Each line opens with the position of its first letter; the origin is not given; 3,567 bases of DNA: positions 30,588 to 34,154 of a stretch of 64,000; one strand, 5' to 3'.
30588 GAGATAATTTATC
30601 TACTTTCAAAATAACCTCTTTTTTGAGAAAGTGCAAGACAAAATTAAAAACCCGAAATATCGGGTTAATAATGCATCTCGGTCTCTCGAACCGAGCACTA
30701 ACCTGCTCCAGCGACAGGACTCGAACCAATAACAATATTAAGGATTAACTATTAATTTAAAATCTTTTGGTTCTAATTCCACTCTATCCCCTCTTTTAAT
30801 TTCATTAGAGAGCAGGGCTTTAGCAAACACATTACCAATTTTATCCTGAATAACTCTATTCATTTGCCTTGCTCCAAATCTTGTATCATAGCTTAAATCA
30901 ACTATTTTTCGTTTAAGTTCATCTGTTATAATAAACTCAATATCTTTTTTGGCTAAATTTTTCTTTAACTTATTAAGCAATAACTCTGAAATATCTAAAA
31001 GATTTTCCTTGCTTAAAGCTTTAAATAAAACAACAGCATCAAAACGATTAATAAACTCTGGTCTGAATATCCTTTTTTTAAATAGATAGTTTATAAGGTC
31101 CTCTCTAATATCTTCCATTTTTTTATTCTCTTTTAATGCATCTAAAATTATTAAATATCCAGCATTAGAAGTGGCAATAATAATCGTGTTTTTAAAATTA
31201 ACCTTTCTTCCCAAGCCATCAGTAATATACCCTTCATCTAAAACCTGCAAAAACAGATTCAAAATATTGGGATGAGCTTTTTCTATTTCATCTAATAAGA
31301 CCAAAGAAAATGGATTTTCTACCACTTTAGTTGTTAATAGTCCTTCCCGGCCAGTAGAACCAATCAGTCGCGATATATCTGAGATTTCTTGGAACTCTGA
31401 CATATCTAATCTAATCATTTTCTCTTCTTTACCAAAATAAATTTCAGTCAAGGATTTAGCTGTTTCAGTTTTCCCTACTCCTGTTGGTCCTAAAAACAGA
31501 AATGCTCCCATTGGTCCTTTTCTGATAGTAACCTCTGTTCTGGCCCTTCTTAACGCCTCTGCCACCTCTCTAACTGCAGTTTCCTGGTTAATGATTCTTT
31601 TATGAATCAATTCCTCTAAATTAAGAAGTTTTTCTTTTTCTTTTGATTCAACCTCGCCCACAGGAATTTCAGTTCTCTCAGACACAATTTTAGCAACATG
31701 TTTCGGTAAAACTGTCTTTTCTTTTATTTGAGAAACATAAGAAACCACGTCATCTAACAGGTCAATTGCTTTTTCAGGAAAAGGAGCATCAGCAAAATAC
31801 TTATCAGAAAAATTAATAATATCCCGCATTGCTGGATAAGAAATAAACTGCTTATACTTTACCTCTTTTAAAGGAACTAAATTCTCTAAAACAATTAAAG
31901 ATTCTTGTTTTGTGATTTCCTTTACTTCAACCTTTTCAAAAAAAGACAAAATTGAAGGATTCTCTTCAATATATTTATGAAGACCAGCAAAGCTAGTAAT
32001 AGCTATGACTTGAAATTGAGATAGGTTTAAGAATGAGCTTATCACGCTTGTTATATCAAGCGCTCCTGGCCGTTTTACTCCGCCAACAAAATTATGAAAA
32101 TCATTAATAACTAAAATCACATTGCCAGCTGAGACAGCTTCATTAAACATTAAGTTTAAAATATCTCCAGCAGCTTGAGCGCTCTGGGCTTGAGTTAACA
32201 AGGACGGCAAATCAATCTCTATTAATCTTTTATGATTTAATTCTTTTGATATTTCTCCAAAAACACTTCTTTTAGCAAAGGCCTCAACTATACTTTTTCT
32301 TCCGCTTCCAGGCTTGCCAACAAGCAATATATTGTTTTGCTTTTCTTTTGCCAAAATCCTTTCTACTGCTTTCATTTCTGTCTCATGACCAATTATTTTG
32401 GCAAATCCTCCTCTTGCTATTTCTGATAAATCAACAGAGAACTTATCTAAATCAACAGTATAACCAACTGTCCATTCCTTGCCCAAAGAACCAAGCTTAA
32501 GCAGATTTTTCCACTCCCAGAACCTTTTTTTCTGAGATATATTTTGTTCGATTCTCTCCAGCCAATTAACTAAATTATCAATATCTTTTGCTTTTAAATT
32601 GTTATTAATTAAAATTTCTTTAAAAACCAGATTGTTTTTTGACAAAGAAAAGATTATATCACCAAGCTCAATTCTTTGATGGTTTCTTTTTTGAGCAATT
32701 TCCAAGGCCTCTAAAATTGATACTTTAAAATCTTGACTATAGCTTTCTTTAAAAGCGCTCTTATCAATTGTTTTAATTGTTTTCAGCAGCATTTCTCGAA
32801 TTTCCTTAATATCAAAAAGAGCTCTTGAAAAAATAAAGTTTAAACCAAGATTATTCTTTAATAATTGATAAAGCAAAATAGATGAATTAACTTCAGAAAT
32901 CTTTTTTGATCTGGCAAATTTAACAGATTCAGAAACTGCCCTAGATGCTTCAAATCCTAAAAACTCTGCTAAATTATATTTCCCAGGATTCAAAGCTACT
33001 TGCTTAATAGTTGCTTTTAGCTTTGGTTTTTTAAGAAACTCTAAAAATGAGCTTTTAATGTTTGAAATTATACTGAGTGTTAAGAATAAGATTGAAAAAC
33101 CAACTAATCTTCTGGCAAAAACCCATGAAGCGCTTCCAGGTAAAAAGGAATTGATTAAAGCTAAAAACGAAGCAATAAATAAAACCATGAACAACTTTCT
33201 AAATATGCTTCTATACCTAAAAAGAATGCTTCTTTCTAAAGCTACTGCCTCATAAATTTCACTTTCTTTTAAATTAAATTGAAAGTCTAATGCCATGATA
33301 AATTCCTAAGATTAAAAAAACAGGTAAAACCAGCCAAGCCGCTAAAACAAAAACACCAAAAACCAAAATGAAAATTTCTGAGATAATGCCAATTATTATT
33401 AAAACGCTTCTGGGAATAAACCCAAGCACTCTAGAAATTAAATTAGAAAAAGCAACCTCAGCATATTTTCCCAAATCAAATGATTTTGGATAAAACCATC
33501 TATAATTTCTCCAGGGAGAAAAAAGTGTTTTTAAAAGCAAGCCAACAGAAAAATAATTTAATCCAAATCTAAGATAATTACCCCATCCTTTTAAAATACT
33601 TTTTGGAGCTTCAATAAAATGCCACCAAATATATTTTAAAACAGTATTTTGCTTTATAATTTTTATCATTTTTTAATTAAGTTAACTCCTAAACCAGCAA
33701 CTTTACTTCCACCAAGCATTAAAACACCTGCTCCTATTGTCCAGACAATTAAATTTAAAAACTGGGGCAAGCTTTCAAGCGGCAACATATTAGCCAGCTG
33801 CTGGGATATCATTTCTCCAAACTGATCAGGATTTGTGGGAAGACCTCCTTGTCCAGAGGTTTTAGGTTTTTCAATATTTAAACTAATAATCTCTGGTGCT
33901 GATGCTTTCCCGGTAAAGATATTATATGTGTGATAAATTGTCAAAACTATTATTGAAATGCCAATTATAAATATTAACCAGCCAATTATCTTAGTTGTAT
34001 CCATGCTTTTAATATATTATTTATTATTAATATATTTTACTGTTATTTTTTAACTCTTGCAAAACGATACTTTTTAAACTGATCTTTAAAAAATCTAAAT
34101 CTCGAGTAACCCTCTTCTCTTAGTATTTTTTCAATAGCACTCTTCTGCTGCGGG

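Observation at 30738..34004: Membrane-anchored Clp/Hsp100-like unfoldase with an inactivated first ATPase module, co-transcribed with two small membrane proteins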

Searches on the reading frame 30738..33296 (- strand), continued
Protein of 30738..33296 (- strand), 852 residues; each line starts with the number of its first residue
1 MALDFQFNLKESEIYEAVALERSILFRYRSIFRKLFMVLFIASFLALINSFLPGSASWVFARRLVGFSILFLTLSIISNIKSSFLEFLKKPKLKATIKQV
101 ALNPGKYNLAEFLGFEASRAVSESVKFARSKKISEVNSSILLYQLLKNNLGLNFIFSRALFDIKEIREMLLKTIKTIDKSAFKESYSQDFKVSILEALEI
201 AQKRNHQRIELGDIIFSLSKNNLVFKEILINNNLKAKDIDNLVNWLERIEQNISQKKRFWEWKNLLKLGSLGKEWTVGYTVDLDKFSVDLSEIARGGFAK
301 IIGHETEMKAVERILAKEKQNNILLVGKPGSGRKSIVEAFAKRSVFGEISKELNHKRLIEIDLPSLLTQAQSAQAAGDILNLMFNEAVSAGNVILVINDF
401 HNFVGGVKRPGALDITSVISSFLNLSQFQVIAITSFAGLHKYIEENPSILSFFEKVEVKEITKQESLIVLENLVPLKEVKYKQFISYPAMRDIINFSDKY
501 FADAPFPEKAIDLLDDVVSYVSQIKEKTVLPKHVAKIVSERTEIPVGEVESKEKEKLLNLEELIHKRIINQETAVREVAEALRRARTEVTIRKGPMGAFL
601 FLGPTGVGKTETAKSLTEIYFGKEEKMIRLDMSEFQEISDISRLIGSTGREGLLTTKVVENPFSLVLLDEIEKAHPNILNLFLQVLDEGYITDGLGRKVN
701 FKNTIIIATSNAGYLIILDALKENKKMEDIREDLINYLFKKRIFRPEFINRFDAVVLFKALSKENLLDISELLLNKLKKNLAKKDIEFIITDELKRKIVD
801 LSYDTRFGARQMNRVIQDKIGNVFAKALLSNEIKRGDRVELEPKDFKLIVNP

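Call 77: search_protein_families(library=padloc, proteins=[window:30738-33296:-], max_evalue=0.01)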
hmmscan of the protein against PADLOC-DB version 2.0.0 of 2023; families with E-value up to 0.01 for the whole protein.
window:30738-33296:- (852 aa): 6 families
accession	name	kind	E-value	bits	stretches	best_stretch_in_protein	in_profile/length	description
PDLC03838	DolB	-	1.1e-32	111.8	2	533-711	105-277/375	-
PDLC04606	PDC-M37B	-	1.3e-27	95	1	454-712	35-294/390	-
PDLC04605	PDC-M37B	-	3.9e-18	63.8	1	419-711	169-423/518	-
PDLC00915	TRIP13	-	1.4e-07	29.3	1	323-399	66-141/302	TRIP13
PDLC04232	IetA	-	2.6e-05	21.8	1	304-342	100-138/330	-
PDLC04140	mad8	-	9.7e-05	20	1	589-675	20-86/314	mads_8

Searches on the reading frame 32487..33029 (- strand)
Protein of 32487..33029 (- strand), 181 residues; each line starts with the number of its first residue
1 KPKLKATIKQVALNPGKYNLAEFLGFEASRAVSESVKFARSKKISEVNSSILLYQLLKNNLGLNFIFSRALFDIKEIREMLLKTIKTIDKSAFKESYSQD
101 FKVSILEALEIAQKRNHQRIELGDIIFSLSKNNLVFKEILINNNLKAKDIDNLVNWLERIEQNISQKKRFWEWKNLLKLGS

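Call 67: search_protein_families(library=pfam, proteins=[window:32487-33029:-], max_evalue=10)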
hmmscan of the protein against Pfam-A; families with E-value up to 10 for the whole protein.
window:32487-33029:- (181 aa): 3 families
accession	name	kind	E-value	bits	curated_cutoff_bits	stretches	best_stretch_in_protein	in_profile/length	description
PF01228.26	Gly_radical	-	0.024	15.6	22.2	1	30-119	3-91/106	Glycine radical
PF00773.25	RNB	-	0.081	12.6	29.3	1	45-147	107-196/326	RNB domain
PF02269.22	TFIID-18kDa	-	0.099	13.1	27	1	105-136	40-71/93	Transcription initiation factor IID, 18kD subunit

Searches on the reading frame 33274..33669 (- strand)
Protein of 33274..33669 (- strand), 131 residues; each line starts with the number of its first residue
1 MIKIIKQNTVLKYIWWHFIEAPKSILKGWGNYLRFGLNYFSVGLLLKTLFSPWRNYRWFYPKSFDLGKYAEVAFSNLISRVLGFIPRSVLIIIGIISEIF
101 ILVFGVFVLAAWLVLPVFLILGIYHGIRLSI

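Call 3: search_protein_families(library=pfam, proteins=[window:33274-33669:-], max_evalue=0.01)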
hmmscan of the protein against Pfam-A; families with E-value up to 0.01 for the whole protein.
window:33274-33669:- (131 aa): 0 families

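Call 4: search_protein_families(library=ncbifam, proteins=[window:33274-33669:-], max_evalue=0.01)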
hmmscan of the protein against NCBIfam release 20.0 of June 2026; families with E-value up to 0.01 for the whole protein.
window:33274-33669:- (131 aa): 0 families

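Call 29: find_homologous_proteins(query=A1, max_evalue=0.001)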
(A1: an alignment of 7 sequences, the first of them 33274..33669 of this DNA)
Query A1 (7 sequences) (131 aa, profile of the alignment): 577 proteins with E <= 0.001 among 5021 candidates; the best 120 are listed.
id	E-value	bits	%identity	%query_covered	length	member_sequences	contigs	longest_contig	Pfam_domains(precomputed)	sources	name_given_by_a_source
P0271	1.7e-48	182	100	100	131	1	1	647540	-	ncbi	ncbi:MAG: hypothetical protein ACKKMW_02665 [Candidatus Nealsonbacteria bacterium]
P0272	2.0e-48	181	98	100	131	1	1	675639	-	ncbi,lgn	ncbi:MAG: hypothetical protein ACKKMP_03635 [Candidatus Nealsonbacteria bacterium]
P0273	6.1e-48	180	95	100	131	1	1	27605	-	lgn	-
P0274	8.9e-46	173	63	95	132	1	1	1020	-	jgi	jgi:hypothetical protein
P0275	1.1e-45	173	76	100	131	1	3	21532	-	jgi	-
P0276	1.1e-45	173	59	95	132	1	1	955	-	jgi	-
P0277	2.4e-45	171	55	95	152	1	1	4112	-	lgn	-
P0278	5.6e-45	170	56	95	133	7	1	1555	-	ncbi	-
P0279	8.4e-45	170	60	95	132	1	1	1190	-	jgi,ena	-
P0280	8.5e-45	170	80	100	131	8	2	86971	-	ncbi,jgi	-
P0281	8.7e-45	170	78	100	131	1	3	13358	-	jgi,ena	-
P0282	8.9e-45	170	56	95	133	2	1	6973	-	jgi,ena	-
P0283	1.2e-44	169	56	96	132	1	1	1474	-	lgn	-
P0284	1.5e-44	169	59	81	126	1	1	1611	-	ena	-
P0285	2.0e-44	168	57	95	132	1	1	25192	-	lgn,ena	-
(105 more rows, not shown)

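Call 31: find_related_loci(query=A2, collection=genome_contigs, flank=6000)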
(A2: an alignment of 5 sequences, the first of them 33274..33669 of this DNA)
Query A2 (131 aa) in genome_contigs; peptide patterns used: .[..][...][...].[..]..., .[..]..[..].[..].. (x = any residue, [..] = any of these).
436 stretches matched a pattern; 310 encode a relative of the query (tblastn E <= 1e-3); the best 80 are kept; 80 distinct loci.
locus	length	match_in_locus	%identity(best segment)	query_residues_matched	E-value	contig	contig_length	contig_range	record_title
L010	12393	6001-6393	80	1-131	9e-67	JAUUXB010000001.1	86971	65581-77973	MAG: bacterium isolate CSMAG_54 CSMAG_54_k141_250118_length_86971_cov_8.4145, whole genome shotgun sequence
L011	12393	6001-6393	78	1-131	4e-64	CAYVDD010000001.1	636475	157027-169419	MAG TPA_asm: uncultured Candidatus Saccharibacteria bacterium isolate SRP323688_co1_61 genome assembly, contig: NODE_7_l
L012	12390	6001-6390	59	1-129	8e-45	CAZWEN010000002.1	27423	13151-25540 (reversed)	MAG TPA_asm: uncultured Candidatus Saccharibacteria bacterium isolate binchicken_co211_311 genome assembly, contig: NODE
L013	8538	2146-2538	60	2-129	4e-44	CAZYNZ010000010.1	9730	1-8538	MAG TPA_asm: uncultured Candidatus Saccharibacteria bacterium isolate SRP178699_co1_113 genome assembly, contig: NODE_96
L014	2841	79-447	59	4-126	1e-42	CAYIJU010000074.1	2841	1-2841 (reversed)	MAG TPA_asm: uncultured Candidatus Saccharibacteria bacterium isolate ERP119705_co20_288 genome assembly, contig: NODE_6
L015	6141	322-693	56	3-126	1e-42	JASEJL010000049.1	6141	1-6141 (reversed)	MAG: Patescibacteria group bacterium isolate Yes71-31 NODE_2717_length_6141_cov_30.792967, whole genome shotgun sequence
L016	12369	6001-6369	59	4-126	1e-42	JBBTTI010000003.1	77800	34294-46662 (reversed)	MAG: Patescibacteria group bacterium isolate H14-bin043_1 H14_bin043_1_000000000003, whole genome shotgun sequence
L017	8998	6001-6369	59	7-129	2e-42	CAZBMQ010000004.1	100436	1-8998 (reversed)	MAG TPA_asm: uncultured Candidatus Saccharibacteria bacterium isolate binchicken_co19_212 genome assembly, contig: NODE_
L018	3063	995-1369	56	5-129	1e-41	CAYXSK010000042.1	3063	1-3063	MAG TPA_asm: uncultured Candidatus Saccharibacteria bacterium isolate binchicken_co387_6 genome assembly, contig: NODE_4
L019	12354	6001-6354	59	11-128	3e-41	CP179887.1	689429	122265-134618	MAG: Candidatus Nealsonbacteria bacterium isolate CK12Hparc1 chromosome, complete genome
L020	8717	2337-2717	55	3-129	4e-41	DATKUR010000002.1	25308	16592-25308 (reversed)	MAG TPA_asm: Candidatus Humimicrobiaceae bacterium isolate SMAG_U14112 k141_2674259, whole genome shotgun sequence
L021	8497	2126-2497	56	6-129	3e-40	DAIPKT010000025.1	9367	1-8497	MAG TPA_asm: bacterium isolate CTOTU21511 NODE_3229_length_9367_cov_11.080971, whole genome shotgun sequence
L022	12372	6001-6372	56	6-129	5e-39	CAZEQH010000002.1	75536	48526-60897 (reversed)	MAG TPA_asm: uncultured Candidatus Saccharibacteria bacterium isolate binchicken_co151_87 genome assembly, contig: NODE_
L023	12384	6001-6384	52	2-129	6e-39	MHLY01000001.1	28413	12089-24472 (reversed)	MAG: Candidatus Nealsonbacteria bacterium RBG_13_42_11 RBG_13_scaffold_1283, whole genome shotgun sequence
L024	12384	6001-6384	55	4-131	2e-38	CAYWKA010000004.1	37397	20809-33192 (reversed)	MAG TPA_asm: uncultured Candidatus Saccharibacteria bacterium isolate binchicken_co34_241 genome assembly, contig: NODE_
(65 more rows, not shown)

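Call 63: search_protein_families(library=pfam, alignment_id=A4, max_evalue=1)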
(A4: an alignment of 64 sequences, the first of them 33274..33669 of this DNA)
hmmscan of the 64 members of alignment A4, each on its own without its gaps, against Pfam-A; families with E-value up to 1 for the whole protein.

A. member 1, window:33274-33669:- (131 aa): 0 families

B. families by the number of members that match (of 64 scanned): 11 families
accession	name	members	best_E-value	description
PF20990.2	DUF2207_C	4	0.081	Predicted membrane protein (DUF2207) C-terminal domain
PF05820.16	Ac81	4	0.16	Baculoviridae AC81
PF12751.13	Vac7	2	0.43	Vacuolar segregation subunit 7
PF03302.18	VSP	1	0.16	Giardia variant-specific surface protein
PF19592.4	DUF6097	1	0.18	Family of unknown function (DUF6097)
PF22420.1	MglA_C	1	0.2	Macrophage Locus Protein A, C-terminal domain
PF23593.1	HEAT_ATR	1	0.22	Serine/threonine-protein kinase ATR-like, HEAT repeats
PF12588.13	PSDC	1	0.27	Phophatidylserine decarboxylase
PF06040.16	Adeno_E3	1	0.32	Adenovirus E3 protein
PF02525.22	Flavodoxin_2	1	0.43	Flavodoxin-like fold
PF03208.24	PRA1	1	0.81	PRA1 family protein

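Call 73: predict_structure(alignment_id=A5)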
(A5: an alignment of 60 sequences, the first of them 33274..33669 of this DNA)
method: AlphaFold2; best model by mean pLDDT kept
length: 131 residues; sequences in the alignment: 60
mean_pLDDT: 90.9   pTM: 0.66
mean pLDDT of the five models: 90.9, 90.5, 89.8, 89.6, 89.1
residues with pLDDT >= 90: 97; 70-90: 27; 50-70: 7; < 50: 0
segments of 3 or more residues with pLDDT < 50: none
pLDDT, mean of each block of 10 residues (from residue 1): 74 93 96 92 91 81 88 91 94 95 96 95 96 92
secondary structure, 60 per line:
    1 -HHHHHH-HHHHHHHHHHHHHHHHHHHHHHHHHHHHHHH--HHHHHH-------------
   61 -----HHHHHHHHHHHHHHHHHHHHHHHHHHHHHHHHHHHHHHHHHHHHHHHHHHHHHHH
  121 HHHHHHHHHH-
elements in order: H2-7 H9-39 H42-47 H66-130

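Call 76: fold_search(model_id=the predicted structure, library=pdb)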
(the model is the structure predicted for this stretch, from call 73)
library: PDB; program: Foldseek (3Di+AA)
matches with E <= 10: 36; with E <= 0.001: 0
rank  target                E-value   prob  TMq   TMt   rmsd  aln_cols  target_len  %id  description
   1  9gy6_A                3.8e+00  0.07  0.18  0.08  10.8        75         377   20  Mycobacterial cytochrome bc1:aa3 with inhibitor (released 2025-04-09)
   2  8ovd_G                3.8e+00  0.06  0.18  0.07  10.7        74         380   20  Respiratory supercomplex (III2-IV2) from Mycobacterium smegmatis (released 2024-07-17)
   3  3etz_A                4.6e+00  0.08  0.23  0.28  13.4       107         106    9  Crystal structure of bacterial adhesin FadA L76A mutant (released 2008-12-02)
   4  4ckg_A                4.8e+00  0.11  0.33  0.14  13.4       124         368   17  Helical reconstruction of ACAP1(BAR-PH domain) decorated membrane tubules by cryo-electron microscopy (released 2014-10-15)
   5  9a2v_MODEL_1_A        5.1e+00  0.10  0.25  0.09  14.2        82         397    7  Model of E. coli AcrA by in-cell photo-crosslinking MS and deep learning (released 2023-02-24)
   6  3etz_B                5.4e+00  0.07  0.23  0.26  13.4       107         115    9  Crystal structure of bacterial adhesin FadA L76A mutant (released 2008-12-02)
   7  2f1m_A                6.0e+00  0.09  0.25  0.15  14.2        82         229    8  Conformational flexibility in the multidrug efflux system protein AcrA (released 2006-03-21)
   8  7n6g_3I               6.0e+00  0.06  0.25  0.10  18.3       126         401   10  C1 of central pair (released 2022-05-18)
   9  9umg_A                6.0e+00  0.05  0.19  0.23  20.7        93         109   17  Cryo-EM structure of VTC complex(Vtc5/Vtc4/Vtc3/Vtc1) (released 2026-01-21)
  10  8s1u_H                6.4e+00  0.10  0.35  0.12   6.7       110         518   14  YlmH bound to stalled 50S subunits with RqcH and PtRNA (released 2024-06-12)
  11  6vqu_A                6.4e+00  0.07  0.22  0.06  11.7        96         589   14  Structure of a bacterial Atm1-family ABC exporter (released 2020-07-29)
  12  9gy6_M                6.4e+00  0.05  0.18  0.07  10.9        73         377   19  Mycobacterial cytochrome bc1:aa3 with inhibitor (released 2025-04-09)
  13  7ena_v                6.8e+00  0.12  0.31  0.31   8.0       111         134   13  TFIID-based PIC-Mediator holo-complex in pre-assembled state (pre-hPIC-MED) (released 2021-05-26)
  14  3ogi_B                6.8e+00  0.09  0.26  0.36  10.6        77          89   14  Crystal structure of the Mycobacterium tuberculosis H37Rv EsxOP complex (Rv2346c-Rv2347c) (released 2010-08-25)
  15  2f1m_D                6.8e+00  0.08  0.24  0.15  14.2        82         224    8  Conformational flexibility in the multidrug efflux system protein AcrA (released 2006-03-21)
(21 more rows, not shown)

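Call 77: search_protein_families(library=padloc, proteins=[window:33274-33669:-], max_evalue=0.01)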
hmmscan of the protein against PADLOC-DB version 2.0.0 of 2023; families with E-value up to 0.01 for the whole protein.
window:33274-33669:- (131 aa): 0 families
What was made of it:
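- Tried and rejected: Pfam, NCBIfam and PADLOC on m131 and m112 gave no hits (calls 3, 4, 63, 77).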

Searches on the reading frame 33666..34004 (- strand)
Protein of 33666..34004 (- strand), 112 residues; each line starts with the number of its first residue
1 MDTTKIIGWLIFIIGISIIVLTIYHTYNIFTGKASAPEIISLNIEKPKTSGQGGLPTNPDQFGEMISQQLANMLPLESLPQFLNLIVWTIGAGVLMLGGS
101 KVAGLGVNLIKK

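Call 3: search_protein_families(library=pfam, proteins=[window:33666-34004:-], max_evalue=0.01)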
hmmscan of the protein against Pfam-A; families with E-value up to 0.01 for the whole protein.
window:33666-34004:- (112 aa): 0 families

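Call 4: search_protein_families(library=ncbifam, proteins=[window:33666-34004:-], max_evalue=0.01)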
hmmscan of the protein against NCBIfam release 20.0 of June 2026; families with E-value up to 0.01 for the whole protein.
window:33666-34004:- (112 aa): 0 families
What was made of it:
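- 33666..34004 (-): m112: a 112-aa protein with two TM-like segments (residues 6-24 and about 79-103). It is a clade-restricted accessory gene. It has no Pfam or NCBIfam hit (calls 3, 4).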

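Call 36: find_homologous_proteins(query=window:33666-34004:-, max_evalue=0.001)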
Query window:33666-34004:- (112 aa): 13 proteins with E <= 0.001 among 26 candidates.
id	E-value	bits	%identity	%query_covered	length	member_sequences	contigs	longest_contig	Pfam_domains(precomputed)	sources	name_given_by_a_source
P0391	3.2e-64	232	98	100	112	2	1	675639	-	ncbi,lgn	ncbi:MAG: hypothetical protein ACKKMP_03640 [Candidatus Nealsonbacteria bacterium]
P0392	3.3e-58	213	90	100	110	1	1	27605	-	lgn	-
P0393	8.3e-42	160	67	100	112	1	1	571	-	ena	-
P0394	4.7e-41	157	66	100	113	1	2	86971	-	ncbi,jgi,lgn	-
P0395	3.8e-39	151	63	100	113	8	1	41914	-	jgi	-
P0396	9.2e-39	150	66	99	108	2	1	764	-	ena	-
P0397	2.0e-37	146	65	99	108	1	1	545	-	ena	-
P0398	3.7e-37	145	62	99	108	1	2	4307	-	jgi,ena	-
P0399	8.1e-37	144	63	100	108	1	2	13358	-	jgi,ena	-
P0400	5.1e-36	141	64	99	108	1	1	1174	-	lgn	-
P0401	3.7e-33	132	60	99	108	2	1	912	-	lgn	-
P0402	6.7e-33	131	57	100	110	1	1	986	-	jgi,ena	-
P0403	8.5e-33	131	57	100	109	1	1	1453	-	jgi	jgi:hypothetical protein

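Call 77: search_protein_families(library=padloc, proteins=[window:33666-34004:-], max_evalue=0.01)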
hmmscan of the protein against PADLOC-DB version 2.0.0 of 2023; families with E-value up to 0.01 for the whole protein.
window:33666-34004:- (112 aa): 0 families
